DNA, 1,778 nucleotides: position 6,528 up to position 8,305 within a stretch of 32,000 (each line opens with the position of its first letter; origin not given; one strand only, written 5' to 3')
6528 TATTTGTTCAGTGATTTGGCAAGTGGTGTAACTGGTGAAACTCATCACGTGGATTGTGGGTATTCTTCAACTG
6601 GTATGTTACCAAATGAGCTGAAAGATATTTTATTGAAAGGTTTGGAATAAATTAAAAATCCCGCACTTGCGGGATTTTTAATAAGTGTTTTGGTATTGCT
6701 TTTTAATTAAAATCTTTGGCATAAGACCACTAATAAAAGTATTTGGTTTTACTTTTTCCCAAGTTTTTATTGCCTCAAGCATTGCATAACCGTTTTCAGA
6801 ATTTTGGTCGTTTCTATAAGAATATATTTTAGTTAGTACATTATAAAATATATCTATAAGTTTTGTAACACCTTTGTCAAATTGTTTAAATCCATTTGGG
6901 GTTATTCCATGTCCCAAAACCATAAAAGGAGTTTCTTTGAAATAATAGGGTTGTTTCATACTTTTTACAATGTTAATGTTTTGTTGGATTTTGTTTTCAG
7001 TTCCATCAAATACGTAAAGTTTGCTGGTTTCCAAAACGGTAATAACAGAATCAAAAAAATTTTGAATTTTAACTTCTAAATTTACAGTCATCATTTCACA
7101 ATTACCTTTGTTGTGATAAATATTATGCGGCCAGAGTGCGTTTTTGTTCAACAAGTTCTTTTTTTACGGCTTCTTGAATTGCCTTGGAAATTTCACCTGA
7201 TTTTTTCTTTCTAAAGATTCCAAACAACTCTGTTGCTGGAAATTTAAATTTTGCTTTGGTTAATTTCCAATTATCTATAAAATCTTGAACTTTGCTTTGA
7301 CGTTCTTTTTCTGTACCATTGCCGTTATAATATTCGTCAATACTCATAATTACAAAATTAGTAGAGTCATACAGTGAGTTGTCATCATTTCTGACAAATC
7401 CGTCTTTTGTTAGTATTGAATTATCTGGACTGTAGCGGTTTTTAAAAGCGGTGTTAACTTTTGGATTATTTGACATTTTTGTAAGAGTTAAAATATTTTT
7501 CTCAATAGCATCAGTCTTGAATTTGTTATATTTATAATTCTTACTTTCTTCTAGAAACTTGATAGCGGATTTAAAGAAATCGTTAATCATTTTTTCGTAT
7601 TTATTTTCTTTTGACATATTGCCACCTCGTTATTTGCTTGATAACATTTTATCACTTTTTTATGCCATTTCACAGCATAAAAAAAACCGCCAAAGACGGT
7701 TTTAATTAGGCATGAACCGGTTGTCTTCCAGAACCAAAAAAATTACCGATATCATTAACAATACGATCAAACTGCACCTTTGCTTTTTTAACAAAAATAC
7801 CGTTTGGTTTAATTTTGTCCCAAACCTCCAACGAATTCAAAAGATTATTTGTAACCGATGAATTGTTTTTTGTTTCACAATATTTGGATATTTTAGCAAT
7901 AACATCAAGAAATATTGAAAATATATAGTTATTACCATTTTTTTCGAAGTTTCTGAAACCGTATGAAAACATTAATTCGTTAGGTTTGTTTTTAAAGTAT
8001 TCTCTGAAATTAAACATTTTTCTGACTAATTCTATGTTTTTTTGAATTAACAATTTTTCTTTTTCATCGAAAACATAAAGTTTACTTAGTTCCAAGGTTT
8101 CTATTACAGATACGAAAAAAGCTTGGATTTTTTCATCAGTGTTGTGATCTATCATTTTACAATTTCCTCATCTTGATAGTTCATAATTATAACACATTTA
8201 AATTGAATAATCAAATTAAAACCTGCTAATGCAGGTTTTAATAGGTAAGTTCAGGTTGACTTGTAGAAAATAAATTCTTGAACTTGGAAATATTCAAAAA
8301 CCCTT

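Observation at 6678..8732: Tandem array of four divergent paralogs of an unrecognised 140-165 aa family between fabI and ligA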

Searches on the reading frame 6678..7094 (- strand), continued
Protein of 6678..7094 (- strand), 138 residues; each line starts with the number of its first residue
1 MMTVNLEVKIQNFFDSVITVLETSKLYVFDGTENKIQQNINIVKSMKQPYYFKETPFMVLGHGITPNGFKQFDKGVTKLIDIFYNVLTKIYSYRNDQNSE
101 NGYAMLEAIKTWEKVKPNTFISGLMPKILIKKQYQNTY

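Call 72: find_encoding_contigs(protein=P0011, flank=8000, max_places=3)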
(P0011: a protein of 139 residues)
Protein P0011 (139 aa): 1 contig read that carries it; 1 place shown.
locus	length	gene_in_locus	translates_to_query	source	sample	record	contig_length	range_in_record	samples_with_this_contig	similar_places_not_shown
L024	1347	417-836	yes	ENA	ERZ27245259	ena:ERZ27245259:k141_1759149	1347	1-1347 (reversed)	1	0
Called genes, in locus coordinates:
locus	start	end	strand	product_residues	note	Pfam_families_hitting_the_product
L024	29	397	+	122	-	-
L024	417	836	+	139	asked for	-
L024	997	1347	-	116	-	?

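Call 78: find_encoding_contigs(protein=P0021, flank=6000, max_places=2)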
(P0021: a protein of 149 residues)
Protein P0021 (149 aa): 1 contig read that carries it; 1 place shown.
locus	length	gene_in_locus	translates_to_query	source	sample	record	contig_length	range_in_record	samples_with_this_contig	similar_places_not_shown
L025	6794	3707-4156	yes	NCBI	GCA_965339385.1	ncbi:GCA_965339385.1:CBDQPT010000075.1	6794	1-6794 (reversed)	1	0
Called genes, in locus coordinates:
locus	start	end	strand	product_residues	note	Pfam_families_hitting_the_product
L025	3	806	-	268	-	?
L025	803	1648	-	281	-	PF05045:RgpF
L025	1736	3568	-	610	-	PF00009:GTP_EFTU, PF01926:MMR_HSR1 (faint), PF22042:EF-G_D2 (weak), PF03144:GTP_EFTU_D2, PF00679:EFG_C, PF21018:BipA_C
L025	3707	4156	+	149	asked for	-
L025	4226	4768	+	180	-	-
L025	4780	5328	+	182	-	-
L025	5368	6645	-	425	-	PF02403:Seryl_tRNA_N, PF00587:tRNA-synt_2b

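Call 79: find_encoding_contigs(protein=P0015, flank=6000, max_places=2)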
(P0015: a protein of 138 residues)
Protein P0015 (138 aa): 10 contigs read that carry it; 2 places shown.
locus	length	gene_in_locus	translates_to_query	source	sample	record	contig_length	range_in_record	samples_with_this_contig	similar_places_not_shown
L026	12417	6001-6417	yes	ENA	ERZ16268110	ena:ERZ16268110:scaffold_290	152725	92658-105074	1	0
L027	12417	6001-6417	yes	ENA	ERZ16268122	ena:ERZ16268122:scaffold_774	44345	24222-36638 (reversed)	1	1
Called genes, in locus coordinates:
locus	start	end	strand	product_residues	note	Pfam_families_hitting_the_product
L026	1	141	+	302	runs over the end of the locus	PF05704:Caps_synth, PF04488:Gly_transf_sug (faint)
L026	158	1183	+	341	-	PF00535:Glycos_transf_2, PF10111:Glyco_tranf_2_2, PF13641:Glyco_tranf_2_3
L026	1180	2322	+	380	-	PF00534:Glycos_transf_1, PF13692:Glyco_trans_1_4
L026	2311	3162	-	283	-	-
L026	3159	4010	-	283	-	PF05045:RgpF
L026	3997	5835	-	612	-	PF00009:GTP_EFTU, PF01926:MMR_HSR1 (faint), PF22042:EF-G_D2 (weak), PF03144:GTP_EFTU_D2, PF00679:EFG_C, PF21018:BipA_C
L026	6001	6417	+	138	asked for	-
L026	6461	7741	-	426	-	PF02403:Seryl_tRNA_N, PF00587:tRNA-synt_2b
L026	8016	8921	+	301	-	PF00890:FAD_binding_2 (weak), PF01266:DAO (faint), PF01946:Thi4 (faint), PF03486:HI0933_like (faint), PF07992:Pyr_redox_2, PF12831:FAD_oxidored (weak), PF13738:Pyr_redox_3, PF00070:Pyr_redox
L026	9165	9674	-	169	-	PF00226:DnaJ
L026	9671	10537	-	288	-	PF02899:Phage_int_SAM_1, PF00589:Phage_integrase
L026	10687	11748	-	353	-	PF03739:LptF_LptG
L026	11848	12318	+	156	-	PF03449:GreA_GreB_N, PF01272:GreA_GreB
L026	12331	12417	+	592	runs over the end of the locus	PF02518:HATPase_c, PF13589:HATPase_c_3, PF01119:DNA_mis_repair, PF08676:MutL_C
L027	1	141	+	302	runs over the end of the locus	PF05704:Caps_synth, PF04488:Gly_transf_sug (faint)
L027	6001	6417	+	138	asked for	-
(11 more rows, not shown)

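Call 83: search_protein_families(library=pfam, proteins=[P0031], max_evalue=0.001)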
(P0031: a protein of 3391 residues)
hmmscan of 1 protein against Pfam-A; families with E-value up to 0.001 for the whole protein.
P0031 (3391 aa): 3 families
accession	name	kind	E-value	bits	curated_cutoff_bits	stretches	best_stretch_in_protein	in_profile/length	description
PF01839.29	FG-GAP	-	2.1e-34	117.3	22.1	5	2780-2810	7-36/37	FG-GAP repeat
PF00353.25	HemolysinCabind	-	7.3e-08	32.7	23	1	2969-3004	1-36/36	RTX calcium-binding nonapeptide repeat (4 copies)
PF13517.12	FG-GAP_3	-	0.00015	22.7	26.9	0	2643-2720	1-61/61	FG-GAP-like repeat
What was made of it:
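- Tried and rejected: This 3391-aa hit is an FG-GAP/RTX protein with a 44-residue chance match (call 83).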

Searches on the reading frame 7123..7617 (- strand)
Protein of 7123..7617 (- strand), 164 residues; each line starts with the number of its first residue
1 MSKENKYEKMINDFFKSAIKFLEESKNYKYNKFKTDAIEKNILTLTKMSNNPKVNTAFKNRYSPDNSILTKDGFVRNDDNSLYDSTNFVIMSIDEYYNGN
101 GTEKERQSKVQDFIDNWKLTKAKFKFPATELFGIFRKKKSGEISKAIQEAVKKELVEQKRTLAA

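Call 4: search_protein_families(library=pfam, proteins=[window:7123-7617:-], max_evalue=1)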
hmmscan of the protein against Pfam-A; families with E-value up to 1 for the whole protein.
window:7123-7617:- (164 aa): 0 families

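Call 6: search_protein_families(library=ncbifam, proteins=[window:7123-7617:-], max_evalue=1)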
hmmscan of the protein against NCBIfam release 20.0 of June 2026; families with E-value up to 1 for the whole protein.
window:7123-7617:- (164 aa): 0 families

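Call 47: search_protein_families(library=padloc, proteins=[window:7123-7617:-], max_evalue=0.1)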
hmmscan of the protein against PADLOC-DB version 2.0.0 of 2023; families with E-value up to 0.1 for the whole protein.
window:7123-7617:- (164 aa): 0 families

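Call 48: search_protein_families(library=phrogs, proteins=[window:7123-7617:-], max_evalue=0.1)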
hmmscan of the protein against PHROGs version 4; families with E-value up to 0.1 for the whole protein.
window:7123-7617:- (164 aa): 1 family
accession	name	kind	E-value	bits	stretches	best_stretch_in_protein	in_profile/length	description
phrog_5396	-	unknown function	0.011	17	1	85-138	31-84/86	-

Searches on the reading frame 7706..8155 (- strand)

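Call 4: search_protein_families(library=pfam, proteins=[window:7706-8155:-], max_evalue=1)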
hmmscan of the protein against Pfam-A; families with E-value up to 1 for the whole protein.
window:7706-8155:- (149 aa): 3 families
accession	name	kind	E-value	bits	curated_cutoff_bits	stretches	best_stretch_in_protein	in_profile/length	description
PF14837.11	INTS5_N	-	0.053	13.5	27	1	72-120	95-144/208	Integrator complex subunit 5 N-terminus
PF22481.1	DUF6985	-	0.068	14.1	24.5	1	55-127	34-109/148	Domain of unknown function (DUF6985)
PF02259.29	FAT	-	0.11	12.1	24.2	1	36-131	116-198/343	FAT domain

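Call 6: search_protein_families(library=ncbifam, proteins=[window:7706-8155:-], max_evalue=1)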
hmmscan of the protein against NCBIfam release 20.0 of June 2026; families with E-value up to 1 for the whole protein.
window:7706-8155:- (149 aa): 0 families

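Call 47: search_protein_families(library=padloc, proteins=[window:7706-8155:-], max_evalue=0.1)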
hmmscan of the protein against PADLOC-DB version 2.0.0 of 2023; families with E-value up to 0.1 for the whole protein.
window:7706-8155:- (149 aa): 0 families

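Call 48: search_protein_families(library=phrogs, proteins=[window:7706-8155:-], max_evalue=0.1)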
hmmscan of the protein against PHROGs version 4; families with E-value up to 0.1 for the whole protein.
window:7706-8155:- (149 aa): 1 family
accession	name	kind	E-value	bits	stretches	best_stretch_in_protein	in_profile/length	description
phrog_22626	-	unknown function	0.096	13.8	0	72-143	61-131/133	-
